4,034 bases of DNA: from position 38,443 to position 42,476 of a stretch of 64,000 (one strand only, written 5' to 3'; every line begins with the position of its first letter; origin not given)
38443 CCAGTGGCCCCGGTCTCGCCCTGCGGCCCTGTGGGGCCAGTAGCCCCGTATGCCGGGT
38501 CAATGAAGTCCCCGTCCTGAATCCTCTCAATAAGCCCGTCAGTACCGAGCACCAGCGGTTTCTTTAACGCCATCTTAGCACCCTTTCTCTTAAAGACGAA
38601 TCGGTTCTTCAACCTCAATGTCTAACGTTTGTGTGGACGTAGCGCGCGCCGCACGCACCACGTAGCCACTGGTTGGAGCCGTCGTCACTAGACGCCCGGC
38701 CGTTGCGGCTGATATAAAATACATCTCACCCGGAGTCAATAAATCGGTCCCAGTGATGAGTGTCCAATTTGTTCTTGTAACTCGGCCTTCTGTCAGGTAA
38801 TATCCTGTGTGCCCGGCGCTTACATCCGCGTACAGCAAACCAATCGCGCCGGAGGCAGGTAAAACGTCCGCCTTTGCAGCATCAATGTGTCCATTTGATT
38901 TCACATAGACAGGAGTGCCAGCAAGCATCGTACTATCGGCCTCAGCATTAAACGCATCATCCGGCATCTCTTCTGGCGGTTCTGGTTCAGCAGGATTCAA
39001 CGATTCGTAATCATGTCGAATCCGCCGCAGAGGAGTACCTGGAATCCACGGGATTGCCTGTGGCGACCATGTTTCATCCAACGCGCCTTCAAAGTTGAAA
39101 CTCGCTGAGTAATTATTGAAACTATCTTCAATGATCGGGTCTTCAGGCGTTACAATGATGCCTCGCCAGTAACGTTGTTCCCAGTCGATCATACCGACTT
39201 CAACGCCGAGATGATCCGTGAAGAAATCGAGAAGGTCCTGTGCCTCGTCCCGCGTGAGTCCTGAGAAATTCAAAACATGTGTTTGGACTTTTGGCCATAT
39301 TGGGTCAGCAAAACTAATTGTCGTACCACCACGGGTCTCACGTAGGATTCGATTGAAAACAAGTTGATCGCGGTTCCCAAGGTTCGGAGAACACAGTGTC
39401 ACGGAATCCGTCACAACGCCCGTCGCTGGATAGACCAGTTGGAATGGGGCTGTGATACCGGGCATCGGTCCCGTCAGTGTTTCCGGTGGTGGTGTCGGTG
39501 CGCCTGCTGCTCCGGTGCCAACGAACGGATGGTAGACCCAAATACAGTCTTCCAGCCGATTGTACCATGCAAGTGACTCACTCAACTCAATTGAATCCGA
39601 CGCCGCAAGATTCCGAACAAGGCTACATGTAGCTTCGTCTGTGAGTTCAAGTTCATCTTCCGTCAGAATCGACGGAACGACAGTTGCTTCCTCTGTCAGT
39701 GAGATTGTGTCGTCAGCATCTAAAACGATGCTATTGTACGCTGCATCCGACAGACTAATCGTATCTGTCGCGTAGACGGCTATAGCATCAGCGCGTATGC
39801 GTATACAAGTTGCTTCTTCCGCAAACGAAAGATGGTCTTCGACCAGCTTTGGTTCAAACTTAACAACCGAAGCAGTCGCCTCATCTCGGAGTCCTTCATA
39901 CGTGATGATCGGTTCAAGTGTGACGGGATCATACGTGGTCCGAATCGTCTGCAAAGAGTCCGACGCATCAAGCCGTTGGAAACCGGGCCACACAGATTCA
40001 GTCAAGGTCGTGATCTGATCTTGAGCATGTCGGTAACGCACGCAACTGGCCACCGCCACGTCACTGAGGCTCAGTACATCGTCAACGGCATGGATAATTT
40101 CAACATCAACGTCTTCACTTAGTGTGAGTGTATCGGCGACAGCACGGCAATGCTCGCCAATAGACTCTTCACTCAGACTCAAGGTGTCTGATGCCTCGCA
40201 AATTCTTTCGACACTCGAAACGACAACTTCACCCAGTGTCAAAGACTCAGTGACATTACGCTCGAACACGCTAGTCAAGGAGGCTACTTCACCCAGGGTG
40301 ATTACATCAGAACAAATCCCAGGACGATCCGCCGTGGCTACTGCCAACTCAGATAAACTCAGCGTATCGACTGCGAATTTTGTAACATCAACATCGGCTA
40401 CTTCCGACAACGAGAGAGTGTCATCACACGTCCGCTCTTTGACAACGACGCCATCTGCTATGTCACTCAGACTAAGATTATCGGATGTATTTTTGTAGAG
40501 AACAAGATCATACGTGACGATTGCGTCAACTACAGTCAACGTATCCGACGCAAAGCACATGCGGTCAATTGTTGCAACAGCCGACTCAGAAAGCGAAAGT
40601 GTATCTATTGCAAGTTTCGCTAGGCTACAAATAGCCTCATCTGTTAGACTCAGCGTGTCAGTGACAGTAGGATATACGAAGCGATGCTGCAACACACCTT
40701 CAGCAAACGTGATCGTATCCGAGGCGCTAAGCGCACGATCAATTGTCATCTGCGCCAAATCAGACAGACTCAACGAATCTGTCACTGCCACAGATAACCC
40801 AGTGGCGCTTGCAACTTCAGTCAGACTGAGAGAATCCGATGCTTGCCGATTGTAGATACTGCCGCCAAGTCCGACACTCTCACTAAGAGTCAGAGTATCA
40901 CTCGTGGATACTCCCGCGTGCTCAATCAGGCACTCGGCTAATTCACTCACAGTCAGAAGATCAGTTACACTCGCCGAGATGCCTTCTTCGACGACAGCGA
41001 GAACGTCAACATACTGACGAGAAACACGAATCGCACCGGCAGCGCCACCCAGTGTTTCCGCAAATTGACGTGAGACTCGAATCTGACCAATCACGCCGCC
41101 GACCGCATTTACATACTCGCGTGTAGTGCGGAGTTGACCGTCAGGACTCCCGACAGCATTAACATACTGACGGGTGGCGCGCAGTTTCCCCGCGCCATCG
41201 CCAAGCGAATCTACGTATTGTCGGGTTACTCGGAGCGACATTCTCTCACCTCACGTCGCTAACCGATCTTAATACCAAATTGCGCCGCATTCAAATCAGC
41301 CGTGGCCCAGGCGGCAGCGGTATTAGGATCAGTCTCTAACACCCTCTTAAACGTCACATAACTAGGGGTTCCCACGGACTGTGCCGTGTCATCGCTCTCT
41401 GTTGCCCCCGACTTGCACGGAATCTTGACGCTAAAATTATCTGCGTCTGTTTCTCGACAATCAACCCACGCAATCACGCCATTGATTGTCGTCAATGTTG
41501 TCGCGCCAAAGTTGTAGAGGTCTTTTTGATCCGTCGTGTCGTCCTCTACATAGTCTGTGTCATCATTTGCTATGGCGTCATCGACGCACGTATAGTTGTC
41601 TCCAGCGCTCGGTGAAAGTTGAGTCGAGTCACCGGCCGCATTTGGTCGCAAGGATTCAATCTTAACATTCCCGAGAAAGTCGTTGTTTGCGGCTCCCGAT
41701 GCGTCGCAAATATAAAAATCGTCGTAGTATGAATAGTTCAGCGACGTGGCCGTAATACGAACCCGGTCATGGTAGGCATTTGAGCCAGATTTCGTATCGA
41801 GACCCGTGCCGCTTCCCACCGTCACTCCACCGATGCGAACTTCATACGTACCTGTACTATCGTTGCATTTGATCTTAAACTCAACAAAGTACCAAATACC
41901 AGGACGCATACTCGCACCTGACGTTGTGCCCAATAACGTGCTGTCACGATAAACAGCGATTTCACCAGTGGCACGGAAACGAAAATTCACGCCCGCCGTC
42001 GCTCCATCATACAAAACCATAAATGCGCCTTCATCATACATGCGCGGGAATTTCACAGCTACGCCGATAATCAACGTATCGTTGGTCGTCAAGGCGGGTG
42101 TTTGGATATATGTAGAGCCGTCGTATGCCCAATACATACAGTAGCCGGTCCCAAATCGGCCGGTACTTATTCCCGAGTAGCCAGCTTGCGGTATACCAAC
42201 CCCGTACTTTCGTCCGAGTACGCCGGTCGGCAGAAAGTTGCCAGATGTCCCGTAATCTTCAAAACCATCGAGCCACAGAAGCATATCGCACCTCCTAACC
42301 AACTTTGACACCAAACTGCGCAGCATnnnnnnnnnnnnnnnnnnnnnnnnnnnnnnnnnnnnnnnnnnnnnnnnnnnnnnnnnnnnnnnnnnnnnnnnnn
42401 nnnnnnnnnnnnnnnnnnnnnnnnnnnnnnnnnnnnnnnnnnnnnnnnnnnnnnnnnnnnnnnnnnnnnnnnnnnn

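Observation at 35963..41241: Modular tail fibers: shared N-terminal RVTRQY repeat module on two fibers and a shared C-terminal domain between a fiber and a collagen-like protein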

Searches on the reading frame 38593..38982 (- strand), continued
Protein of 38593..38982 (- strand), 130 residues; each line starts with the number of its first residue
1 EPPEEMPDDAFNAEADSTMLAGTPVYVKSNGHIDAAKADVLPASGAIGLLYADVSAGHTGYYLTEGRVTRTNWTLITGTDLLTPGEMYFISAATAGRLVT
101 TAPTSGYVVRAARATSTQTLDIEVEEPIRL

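Call 81: find_related_loci(query=P0416, collection=viral_contigs, flank=8000)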
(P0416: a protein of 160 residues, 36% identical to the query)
Query P0416 (160 aa) in viral_contigs; peptide patterns used: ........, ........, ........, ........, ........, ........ (x = any residue, [..] = any of these).
15 stretches matched a pattern; 8 encode a relative of the query (tblastn E <= 1e-3); 8 distinct loci.
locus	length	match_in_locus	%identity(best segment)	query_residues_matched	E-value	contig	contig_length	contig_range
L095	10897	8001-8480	78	1-160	5e-79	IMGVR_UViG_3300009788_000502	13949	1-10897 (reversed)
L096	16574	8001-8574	69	1-160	1e-69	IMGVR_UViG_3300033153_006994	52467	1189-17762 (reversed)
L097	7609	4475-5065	66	1-152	2e-54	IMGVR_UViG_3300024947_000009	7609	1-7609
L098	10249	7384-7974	66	1-152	2e-54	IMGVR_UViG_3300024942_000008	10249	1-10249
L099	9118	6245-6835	66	1-152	2e-54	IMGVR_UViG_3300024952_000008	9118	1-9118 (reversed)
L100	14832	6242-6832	66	1-152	2e-54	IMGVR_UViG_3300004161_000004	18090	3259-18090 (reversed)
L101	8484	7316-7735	48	16-160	7e-33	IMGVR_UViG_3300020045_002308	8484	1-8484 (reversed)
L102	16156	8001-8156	50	109-160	3e-9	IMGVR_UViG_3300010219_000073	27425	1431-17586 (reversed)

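Call 83: find_related_loci(query=A8, collection=viral_contigs, flank=8000)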
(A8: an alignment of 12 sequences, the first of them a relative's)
Query A8 (160 aa) in viral_contigs; peptide patterns used: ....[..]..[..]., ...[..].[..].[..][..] (x = any residue, [..] = any of these).
248 stretches matched a pattern; 148 encode a relative of the query (tblastn E <= 1e-3); the best 80 are kept; 80 distinct loci.
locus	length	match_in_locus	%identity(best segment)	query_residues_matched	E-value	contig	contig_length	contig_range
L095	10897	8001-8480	78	1-160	6e-78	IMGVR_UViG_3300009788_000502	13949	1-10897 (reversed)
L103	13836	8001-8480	73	1-160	1e-71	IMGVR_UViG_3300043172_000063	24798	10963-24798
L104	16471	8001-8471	71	4-160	3e-69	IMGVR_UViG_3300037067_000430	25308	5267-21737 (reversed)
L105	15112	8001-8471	71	4-160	3e-69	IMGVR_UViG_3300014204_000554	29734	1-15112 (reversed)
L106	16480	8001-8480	69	1-160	2e-68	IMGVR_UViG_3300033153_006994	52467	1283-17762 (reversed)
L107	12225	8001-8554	66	1-160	1e-67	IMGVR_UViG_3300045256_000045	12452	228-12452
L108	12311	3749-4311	68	1-160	2e-67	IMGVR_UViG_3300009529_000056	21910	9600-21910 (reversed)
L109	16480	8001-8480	64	1-160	1e-64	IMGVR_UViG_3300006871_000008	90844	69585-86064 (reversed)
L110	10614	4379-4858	67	1-160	3e-64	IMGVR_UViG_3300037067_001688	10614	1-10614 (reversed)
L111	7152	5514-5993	67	1-160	3e-64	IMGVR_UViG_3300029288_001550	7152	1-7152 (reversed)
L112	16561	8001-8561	72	1-160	6e-64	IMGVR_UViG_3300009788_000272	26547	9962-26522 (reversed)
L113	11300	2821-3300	64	1-160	5e-64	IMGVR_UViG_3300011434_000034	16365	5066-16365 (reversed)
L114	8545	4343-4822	64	1-160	9e-63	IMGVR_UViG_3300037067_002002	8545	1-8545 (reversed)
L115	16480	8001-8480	63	1-160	5e-61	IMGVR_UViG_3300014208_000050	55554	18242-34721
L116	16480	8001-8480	68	1-160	2e-61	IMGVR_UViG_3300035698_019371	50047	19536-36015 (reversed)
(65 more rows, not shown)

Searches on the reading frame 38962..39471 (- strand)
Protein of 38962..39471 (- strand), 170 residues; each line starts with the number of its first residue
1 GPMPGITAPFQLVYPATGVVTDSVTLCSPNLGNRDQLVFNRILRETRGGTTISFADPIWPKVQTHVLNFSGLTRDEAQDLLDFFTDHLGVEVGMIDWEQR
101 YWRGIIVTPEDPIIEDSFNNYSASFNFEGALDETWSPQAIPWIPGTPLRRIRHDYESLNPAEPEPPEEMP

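Call 46: search_solved_structures(query=A5, max_evalue=10, show_alignments=1)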
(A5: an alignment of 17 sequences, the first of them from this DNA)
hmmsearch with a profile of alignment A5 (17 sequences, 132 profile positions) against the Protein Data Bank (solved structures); distinct sequences matched with E-value up to 10: 1.
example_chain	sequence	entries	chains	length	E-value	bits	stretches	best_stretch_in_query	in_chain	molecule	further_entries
6vlz_TA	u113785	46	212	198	1.7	11.6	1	56-94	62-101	39S ribosomal protein L12, mitochondrial | Large ribosomal subunit protein bL12m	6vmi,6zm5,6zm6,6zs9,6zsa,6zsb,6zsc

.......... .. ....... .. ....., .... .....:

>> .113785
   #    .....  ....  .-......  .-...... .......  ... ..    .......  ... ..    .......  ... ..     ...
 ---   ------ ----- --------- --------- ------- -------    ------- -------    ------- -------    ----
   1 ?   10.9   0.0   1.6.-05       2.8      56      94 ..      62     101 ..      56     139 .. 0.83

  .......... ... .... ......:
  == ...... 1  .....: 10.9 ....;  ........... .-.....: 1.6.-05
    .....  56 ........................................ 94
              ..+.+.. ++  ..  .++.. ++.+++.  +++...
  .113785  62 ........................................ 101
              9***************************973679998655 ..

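Call 47: find_related_loci(query=A5, collection=viral_contigs, flank=10000)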
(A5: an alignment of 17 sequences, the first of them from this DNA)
Query A5 (161 aa) in viral_contigs; peptide patterns used: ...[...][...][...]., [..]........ (x = any residue, [..] = any of these).
192 stretches matched a pattern; 142 encode a relative of the query (tblastn E <= 1e-3); the best 80 are kept; 80 distinct loci.
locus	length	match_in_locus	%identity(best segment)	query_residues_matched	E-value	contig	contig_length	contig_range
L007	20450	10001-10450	72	1-150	2e-76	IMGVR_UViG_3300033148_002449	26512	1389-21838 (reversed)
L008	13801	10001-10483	68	1-158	7e-70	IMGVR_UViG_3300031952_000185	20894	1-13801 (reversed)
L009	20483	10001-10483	68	1-158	7e-70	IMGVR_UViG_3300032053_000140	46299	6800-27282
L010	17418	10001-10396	70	1-132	9e-65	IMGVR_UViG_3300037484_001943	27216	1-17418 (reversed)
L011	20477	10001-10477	64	1-159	1e-64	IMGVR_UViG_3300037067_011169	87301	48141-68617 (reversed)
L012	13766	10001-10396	67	1-132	3e-63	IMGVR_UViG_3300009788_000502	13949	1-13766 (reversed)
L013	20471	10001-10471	64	1-157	5e-63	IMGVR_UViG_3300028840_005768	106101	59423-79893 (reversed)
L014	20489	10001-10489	59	1-160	1e-62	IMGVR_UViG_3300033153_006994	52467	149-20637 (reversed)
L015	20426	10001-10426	67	1-143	7e-63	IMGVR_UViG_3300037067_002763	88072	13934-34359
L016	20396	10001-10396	66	1-132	1e-60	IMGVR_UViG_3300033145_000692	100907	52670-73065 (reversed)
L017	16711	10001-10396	64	1-132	8e-60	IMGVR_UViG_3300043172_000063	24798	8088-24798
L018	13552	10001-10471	57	1-157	1e-58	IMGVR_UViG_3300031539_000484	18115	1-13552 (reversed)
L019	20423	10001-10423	61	1-142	8e-58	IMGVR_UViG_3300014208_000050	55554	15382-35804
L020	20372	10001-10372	72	1-123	1e-56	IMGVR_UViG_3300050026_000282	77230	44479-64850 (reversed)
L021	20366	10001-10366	70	1-122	6e-56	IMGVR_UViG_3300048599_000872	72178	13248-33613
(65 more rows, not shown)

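Call 57: predict_structure(alignment_id=A7)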
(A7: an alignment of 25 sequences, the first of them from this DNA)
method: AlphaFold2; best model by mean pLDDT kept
length: 142 residues; sequences in the alignment: 25
mean_pLDDT: 78.9   pTM: 0.71
mean pLDDT of the five models: 78.9, 77.7, 75.3, 75.3, 73.5
residues with pLDDT >= 90: 66; 70-90: 30; 50-70: 36; < 50: 10
segments of 3 or more residues with pLDDT < 50: 1-4
pLDDT, mean of each block of 10 residues (from residue 1): 61 92 91 54 54 54 87 95 93 91 85 91 92 71 48
secondary structure, 60 per line:
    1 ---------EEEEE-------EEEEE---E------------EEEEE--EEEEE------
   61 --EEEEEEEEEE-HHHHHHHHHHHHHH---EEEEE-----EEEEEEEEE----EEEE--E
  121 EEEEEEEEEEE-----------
elements in order: E10-14 E22-26 E43-47 E50-54 E63-72 H74-87 E91-95 E101-109 E114-117 E120-131

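Call 99: find_related_loci(query=A5, collection=genome_contigs, flank=6000)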
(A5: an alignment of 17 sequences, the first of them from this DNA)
Query A5 (161 aa) in genome_contigs; peptide patterns used: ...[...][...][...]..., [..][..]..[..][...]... (x = any residue, [..] = any of these).
59 stretches matched a pattern; 12 encode a relative of the query (tblastn E <= 1e-3); 12 distinct loci.
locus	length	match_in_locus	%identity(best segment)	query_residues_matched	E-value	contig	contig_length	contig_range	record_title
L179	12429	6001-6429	64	1-143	5e-64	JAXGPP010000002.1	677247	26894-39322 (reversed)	MAG: Thermoguttaceae bacterium isolate AnMBR.bin305 bin305_2, whole genome shotgun sequence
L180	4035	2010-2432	67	1-143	4e-60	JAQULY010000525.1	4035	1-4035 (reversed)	MAG: Kiritimatiellae bacterium isolate STD1_141 NODE_97233_length_4035_cov_2.320880_Sandtown_D1, whole genome shotgun se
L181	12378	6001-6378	63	1-126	4e-57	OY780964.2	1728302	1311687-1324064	MAG: Thermoguttaceae bacterium isolate 5d2646e0-01ad-46f9-a460-09296c79865c genome assembly, chromosome: 1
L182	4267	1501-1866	70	1-122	3e-56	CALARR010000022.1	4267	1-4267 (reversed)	MAG TPA_asm: uncultured Planctomycetales bacterium isolate SRR3330210_bin.80_CONCOCT_v1.1_MAG genome assembly, contig: E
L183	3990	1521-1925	60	1-146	1e-55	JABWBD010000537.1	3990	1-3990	MAG: Pirellulales bacterium isolate MAG_21 scaffold_28601, whole genome shotgun sequence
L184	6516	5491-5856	61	1-122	4e-51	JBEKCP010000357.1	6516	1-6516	MAG: Thermoguttaceae bacterium isolate SPRUCE 162 SPRUCE_162_357, whole genome shotgun sequence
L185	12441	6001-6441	53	1-148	2e-48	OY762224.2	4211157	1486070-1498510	MAG: Thermoguttaceae bacterium isolate 39c07490-4977-4a7b-b225-7b15415de21e genome assembly, chromosome: 1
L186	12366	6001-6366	54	1-122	1e-44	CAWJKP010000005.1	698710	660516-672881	MAG: Pirellulales bacterium isolate MFD05580.bin.2.29 genome assembly, contig: contig_23355, whole genome shotgun sequen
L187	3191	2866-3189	56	12-119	4e-36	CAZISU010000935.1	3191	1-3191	MAG TPA_asm: uncultured Planctomycetaceae bacterium isolate binchicken_co243_206 genome assembly, contig: NODE_32327_len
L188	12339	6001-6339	49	13-128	4e-35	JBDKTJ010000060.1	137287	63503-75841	MAG: Thermoguttaceae bacterium isolate 6_bin.38_R1 c_000000893244, whole genome shotgun sequence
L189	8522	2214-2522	51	19-121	1e-31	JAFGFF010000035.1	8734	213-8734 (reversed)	MAG: Pirellulales bacterium isolate Zod_Metabat.1299 k87_835651, whole genome shotgun sequence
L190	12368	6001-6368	58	1-122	1e-38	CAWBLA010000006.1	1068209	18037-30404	MAG: uncultured Planctomycetaceae bacterium isolate MFD02416.bin.2.133 genome assembly, contig: contig_3591, whole genom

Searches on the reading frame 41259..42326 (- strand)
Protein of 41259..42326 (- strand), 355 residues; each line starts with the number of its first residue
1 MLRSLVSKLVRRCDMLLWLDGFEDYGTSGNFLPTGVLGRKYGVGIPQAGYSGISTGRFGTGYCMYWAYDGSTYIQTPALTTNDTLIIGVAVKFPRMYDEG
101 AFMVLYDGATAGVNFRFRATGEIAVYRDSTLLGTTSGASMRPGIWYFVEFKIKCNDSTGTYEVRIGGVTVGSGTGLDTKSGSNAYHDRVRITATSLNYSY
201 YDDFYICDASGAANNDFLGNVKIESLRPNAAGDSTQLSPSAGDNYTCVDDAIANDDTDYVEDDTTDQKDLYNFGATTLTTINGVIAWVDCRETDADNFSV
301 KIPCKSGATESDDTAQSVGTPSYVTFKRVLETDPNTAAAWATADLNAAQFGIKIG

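Call 5: search_protein_families(library=pfam, proteins=[window:41259-42326:-], max_evalue=0.1)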
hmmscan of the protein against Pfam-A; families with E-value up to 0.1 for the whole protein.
window:41259-42326:- (355 aa): 0 families

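Call 6: search_protein_families(library=phrogs, proteins=[window:41259-42326:-], max_evalue=0.01)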
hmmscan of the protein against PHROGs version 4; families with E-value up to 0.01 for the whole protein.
window:41259-42326:- (355 aa): 5 families
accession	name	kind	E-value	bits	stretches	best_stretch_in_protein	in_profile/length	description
phrog_2448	-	unknown function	6e-39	135.2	1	15-354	1-333/335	-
phrog_30887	-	unknown function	5.4e-08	32.5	1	192-352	603-767/771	-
phrog_6368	-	unknown function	9.2e-07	29.4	1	122-353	101-325/328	-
phrog_10924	-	unknown function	6.7e-05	23.1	1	254-354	301-407/409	-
phrog_14065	-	unknown function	0.00017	20.9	1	115-352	95-359/1152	-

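Call 70: search_protein_families(library=ncbifam, proteins=[window:41259-42326:-], max_evalue=0.01)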
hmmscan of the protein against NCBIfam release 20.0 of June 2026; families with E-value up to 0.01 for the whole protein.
window:41259-42326:- (355 aa): 0 families
